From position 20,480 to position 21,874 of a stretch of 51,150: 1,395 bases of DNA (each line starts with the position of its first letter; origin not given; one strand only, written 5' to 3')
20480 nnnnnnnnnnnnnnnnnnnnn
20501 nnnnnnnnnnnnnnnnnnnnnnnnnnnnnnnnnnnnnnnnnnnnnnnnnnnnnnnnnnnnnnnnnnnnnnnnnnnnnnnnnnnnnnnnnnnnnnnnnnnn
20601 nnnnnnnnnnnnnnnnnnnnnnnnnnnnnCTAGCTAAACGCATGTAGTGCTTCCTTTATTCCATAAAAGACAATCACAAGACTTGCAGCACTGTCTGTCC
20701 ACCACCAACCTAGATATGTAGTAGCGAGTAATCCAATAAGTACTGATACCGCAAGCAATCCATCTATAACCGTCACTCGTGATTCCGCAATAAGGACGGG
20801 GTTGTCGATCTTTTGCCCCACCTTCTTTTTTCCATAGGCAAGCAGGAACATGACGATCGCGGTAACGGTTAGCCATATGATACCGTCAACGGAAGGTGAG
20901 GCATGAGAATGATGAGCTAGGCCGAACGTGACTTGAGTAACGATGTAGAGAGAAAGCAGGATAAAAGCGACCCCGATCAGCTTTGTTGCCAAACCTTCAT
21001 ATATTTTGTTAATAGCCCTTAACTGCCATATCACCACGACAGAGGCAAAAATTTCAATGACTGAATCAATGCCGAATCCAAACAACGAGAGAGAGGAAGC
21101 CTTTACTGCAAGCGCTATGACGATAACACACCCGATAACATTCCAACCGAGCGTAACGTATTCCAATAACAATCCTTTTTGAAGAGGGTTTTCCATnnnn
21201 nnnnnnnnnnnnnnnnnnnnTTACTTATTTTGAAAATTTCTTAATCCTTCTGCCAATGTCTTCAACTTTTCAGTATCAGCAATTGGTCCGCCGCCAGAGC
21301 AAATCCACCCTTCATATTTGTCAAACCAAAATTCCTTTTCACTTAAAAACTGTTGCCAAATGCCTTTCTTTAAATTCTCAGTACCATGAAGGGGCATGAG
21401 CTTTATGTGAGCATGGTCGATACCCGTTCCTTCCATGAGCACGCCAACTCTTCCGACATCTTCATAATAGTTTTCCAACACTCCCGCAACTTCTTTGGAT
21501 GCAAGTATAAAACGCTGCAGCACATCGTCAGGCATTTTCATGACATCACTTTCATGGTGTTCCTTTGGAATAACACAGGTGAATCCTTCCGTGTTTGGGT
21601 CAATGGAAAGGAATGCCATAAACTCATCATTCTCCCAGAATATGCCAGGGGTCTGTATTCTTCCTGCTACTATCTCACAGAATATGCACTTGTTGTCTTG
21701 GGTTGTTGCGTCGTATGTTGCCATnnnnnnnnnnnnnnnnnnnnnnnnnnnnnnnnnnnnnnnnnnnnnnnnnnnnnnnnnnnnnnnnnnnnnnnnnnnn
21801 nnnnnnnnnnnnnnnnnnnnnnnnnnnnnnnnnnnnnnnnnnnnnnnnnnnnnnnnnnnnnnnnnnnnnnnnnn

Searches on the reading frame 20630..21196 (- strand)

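Call 45: search_protein_families(library=pfam, proteins=[window:20630-21196:-])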
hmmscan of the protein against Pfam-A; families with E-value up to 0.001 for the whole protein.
window:20630-21196:- (188 aa): 1 family
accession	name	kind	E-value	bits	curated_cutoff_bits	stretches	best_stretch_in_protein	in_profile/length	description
PF01545.26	Cation_efflux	-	2e-10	41.2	26.6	1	17-187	6-190/198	Cation efflux family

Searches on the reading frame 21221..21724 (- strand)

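Call 45: search_protein_families(library=pfam, proteins=[window:21221-21724:-])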
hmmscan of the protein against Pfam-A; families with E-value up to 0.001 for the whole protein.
window:21221-21724:- (167 aa): 2 families
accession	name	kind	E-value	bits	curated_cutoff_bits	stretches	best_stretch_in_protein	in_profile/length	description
PF01230.28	HIT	-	6.8e-08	33.5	21.5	1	28-95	8-75/98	HIT domain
PF11969.13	DcpS_C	-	0.00054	20.8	24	1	12-95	1-86/114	Scavenger mRNA decapping enzyme C-term binding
